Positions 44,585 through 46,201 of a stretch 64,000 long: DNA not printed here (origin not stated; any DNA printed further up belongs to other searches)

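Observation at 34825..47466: Two paralogous, translationally coupled 'ring hydrolase + PCMH-type FAD oxidase' gene pairs 8 kb apart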

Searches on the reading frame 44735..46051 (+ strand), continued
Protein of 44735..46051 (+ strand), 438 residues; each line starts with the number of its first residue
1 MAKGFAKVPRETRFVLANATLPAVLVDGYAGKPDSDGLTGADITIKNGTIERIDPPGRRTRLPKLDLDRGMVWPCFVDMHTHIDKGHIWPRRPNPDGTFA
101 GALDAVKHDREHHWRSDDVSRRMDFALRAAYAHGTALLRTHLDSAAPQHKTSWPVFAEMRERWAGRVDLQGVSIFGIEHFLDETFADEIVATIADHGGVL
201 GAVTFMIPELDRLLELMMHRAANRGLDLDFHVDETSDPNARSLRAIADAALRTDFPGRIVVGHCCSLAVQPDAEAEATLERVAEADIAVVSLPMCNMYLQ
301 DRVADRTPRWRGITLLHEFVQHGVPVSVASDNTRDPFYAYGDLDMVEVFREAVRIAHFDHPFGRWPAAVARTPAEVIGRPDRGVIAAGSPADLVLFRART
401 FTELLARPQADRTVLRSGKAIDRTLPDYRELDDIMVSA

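Call 66: search_solved_structures(query=window:44735-46051:+, max_evalue=1e-20, show_alignments=3)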
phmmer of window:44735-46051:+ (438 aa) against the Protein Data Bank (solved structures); distinct sequences matched with E-value up to 1e-20: 7.
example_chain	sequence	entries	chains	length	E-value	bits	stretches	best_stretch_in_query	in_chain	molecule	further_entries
1r9z_A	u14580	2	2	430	4.2e-25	91.6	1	33-427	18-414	Cytosine deaminase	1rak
3o7u_A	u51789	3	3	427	4.9e-25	91.4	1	35-427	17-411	Cytosine deaminase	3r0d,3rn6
1k6w_A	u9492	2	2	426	5.1e-25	91.3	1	35-427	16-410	Cytosine Deaminase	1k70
1r9x_A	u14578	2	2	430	5.8e-25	91.2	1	33-427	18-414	Cytosine deaminase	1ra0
1r9y_A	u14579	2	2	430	1.1e-24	90.2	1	33-427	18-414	Cytosine deaminase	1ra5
3g77_A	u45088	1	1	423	6.5e-24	87.7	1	36-427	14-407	Cytosine deaminase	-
4r7w_A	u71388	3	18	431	8.1e-21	77.5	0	45-421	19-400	Cytosine deaminase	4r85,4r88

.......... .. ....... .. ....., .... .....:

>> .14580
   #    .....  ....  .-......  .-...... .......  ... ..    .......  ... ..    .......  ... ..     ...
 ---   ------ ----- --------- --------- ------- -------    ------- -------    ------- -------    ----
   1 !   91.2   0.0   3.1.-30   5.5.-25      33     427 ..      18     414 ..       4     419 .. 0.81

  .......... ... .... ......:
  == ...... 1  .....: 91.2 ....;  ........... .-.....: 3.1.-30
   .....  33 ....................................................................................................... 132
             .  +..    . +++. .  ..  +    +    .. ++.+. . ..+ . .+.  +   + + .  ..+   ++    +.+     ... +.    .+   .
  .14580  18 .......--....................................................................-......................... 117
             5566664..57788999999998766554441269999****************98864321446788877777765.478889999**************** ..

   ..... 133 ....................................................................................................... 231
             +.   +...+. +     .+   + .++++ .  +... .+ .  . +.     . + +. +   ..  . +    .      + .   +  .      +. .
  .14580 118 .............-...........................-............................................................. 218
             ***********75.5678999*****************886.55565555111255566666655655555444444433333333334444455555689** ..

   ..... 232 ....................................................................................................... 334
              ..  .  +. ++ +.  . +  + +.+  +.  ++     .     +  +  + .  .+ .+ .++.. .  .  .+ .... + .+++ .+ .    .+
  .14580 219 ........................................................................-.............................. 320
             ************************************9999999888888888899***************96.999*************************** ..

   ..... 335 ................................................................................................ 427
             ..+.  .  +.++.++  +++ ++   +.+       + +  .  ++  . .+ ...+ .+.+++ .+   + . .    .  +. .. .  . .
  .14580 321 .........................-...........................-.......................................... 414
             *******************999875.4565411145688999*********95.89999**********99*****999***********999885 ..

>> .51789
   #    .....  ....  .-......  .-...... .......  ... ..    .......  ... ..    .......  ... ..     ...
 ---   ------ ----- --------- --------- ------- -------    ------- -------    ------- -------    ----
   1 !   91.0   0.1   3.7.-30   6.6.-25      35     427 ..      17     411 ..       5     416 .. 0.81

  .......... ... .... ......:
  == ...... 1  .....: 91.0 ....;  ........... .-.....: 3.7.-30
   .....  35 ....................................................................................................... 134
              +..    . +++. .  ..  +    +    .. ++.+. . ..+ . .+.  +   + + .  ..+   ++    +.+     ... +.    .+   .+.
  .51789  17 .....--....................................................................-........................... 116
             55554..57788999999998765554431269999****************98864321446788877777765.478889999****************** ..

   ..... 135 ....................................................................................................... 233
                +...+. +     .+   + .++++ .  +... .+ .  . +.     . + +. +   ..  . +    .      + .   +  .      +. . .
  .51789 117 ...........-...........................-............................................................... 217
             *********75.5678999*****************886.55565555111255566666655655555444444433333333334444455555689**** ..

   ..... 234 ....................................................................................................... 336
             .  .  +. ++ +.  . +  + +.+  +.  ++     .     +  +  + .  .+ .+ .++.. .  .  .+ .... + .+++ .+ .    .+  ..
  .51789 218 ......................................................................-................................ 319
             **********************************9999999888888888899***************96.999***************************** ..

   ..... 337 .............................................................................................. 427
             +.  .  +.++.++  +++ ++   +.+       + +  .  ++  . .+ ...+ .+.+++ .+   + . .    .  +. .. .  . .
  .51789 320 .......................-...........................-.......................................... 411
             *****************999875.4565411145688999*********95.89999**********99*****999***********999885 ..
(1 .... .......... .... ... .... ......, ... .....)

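Call 89: list_cluster_members(proteins=[L164:7686-8999:+])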
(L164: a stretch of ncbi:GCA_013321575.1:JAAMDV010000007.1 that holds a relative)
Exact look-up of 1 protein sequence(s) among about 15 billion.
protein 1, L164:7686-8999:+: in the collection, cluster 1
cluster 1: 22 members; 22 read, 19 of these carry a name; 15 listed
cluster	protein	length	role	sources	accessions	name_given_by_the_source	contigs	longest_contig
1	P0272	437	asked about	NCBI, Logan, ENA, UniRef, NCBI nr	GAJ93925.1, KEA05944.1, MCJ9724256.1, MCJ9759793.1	cytosine deaminase [Agrobacterium sp. SHOUNA12C] | Cytosine deaminase n=1 Tax=Rhizobium rhizogenes NBRC 13257 TaxID=1220581 ... | cytosine deaminase [Rhizobium rhizogenes]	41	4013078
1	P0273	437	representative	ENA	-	-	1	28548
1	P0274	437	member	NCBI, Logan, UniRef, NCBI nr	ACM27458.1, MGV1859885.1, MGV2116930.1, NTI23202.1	cytosine deaminase [Rhizobium rhizogenes] | Pterin deaminase n=1 Tax=Rhizobium rhizogenes (strain K84 / ATCC BAA-868) TaxID=311403 ...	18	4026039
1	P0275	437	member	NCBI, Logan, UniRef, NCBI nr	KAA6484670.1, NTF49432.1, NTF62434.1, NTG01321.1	cytosine deaminase [Agrobacterium rhizogenes] | cytosine deaminase n=1 Tax=Rhizobium rhizogenes TaxID=359 RepID=UPI00123B2432 | cytosine deaminase [Rhizobium rhizogenes]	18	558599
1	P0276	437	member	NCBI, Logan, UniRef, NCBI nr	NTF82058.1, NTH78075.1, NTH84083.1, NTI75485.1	cytosine deaminase [Agrobacterium rhizogenes] | cytosine deaminase n=1 Tax=Rhizobium rhizogenes TaxID=359 RepID=UPI00056D2EB4 | cytosine deaminase [Rhizobium rhizogenes]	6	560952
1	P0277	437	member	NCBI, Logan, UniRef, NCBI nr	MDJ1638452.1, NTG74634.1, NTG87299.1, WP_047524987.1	cytosine deaminase [Agrobacterium rhizogenes] | cytosine deaminase n=1 Tax=Rhizobium rhizogenes TaxID=359 RepID=UPI000648D3BA | cytosine deaminase [Rhizobium rhizogenes]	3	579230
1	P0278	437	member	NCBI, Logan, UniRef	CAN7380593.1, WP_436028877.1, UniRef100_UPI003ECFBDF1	cytosine deaminase [Rhizobium rhizogenes] | cytosine deaminase n=1 Tax=Rhizobium rhizogenes TaxID=359 RepID=UPI003ECFBDF1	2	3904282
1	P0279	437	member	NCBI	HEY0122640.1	MAG TPA: cytosine deaminase [Rhizobium sp.]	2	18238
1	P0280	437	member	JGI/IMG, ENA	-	cytosine deaminase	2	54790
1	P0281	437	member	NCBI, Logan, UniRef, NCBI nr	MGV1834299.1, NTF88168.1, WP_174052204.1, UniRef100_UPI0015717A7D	cytosine deaminase [Rhizobium rhizogenes] | cytosine deaminase n=1 Tax=Rhizobium rhizogenes TaxID=359 RepID=UPI0015717A7D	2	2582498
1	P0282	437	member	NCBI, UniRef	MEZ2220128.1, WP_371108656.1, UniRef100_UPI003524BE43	cytosine deaminase [Rhizobium sp. RCC_161_2] | cytosine deaminase n=1 Tax=Rhizobium sp. RCC_161_2 TaxID=3239219 RepID=UPI003524BE43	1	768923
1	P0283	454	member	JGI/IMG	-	cytosine deaminase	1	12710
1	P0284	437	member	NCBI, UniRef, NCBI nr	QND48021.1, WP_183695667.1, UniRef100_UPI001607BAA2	cytosine deaminase [Rhizobium lusitanum] | cytosine deaminase n=1 Tax=Rhizobium lusitanum TaxID=293958 RepID=UPI001607BAA2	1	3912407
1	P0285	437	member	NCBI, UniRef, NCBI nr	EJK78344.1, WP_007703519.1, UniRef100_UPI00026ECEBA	cytosine deaminase [Rhizobium sp. AP16] | cytosine deaminase n=1 Tax=Rhizobium sp. AP16 TaxID=1144306 RepID=UPI00026ECEBA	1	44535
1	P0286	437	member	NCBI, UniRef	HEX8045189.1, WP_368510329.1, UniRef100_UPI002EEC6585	cytosine deaminase [Rhizobium sp.] | cytosine deaminase n=1 Tax=Rhizobium sp. TaxID=391 RepID=UPI002EEC6585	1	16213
